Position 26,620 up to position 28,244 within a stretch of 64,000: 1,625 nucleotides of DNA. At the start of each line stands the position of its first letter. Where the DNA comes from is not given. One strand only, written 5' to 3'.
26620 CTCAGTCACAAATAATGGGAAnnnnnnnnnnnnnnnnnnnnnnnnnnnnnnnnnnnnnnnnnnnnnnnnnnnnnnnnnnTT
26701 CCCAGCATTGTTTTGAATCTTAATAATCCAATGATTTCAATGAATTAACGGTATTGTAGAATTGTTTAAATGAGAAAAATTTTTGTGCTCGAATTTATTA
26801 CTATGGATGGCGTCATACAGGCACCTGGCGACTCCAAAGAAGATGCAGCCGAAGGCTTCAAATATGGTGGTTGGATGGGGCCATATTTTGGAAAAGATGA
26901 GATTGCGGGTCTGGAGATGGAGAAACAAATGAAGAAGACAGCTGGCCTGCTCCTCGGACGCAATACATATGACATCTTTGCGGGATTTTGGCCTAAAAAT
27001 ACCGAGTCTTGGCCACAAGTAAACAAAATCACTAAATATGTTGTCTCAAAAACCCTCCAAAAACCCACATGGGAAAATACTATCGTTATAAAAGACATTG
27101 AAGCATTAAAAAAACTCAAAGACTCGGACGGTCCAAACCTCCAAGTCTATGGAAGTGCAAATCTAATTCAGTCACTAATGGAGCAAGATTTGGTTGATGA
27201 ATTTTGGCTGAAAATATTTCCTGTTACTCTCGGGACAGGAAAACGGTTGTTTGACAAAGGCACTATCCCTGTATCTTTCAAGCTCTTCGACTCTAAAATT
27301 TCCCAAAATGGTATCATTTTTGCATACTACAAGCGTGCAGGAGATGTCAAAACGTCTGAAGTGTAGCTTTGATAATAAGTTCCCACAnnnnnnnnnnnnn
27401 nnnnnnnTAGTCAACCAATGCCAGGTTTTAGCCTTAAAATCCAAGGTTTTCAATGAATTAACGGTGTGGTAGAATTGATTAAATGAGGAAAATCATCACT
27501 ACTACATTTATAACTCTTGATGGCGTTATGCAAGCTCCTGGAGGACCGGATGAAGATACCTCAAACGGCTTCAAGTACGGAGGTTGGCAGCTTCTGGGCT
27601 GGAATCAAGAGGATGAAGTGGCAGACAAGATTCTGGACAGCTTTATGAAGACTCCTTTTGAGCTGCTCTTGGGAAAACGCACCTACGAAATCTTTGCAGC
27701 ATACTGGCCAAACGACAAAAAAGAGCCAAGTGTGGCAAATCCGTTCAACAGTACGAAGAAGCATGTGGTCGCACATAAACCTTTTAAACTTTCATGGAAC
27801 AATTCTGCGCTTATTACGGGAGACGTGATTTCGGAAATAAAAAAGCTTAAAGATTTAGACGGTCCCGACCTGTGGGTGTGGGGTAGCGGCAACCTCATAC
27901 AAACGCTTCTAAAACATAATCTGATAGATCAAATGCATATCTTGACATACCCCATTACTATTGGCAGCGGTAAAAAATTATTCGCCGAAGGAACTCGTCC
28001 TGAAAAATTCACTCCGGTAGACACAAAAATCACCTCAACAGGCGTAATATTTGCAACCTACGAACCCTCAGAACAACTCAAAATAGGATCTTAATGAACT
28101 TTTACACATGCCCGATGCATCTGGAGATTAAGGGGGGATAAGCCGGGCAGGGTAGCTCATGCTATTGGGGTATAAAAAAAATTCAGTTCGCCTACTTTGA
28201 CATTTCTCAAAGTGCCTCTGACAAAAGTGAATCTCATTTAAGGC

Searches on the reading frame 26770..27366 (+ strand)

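Call 21: search_protein_families(library=pfam, proteins=[window:26770-27366:+], max_evalue=0.001)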
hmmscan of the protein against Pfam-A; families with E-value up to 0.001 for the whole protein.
window:26770-27366:+ (198 aa): 1 family
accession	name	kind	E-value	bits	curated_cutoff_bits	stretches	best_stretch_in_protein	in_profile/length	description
PF01872.23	RibD_C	-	4.4e-22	79.3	24.1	1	3-183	2-196/197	RibD C-terminal domain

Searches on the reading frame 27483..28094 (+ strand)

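Call 21: search_protein_families(library=pfam, proteins=[window:27483-28094:+], max_evalue=0.001)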
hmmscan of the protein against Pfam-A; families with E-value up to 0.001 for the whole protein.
window:27483-28094:+ (203 aa): 1 family
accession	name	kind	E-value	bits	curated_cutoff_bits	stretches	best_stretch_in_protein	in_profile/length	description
PF01872.23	RibD_C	-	2e-17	64.1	24.1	1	2-188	1-195/197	RibD C-terminal domain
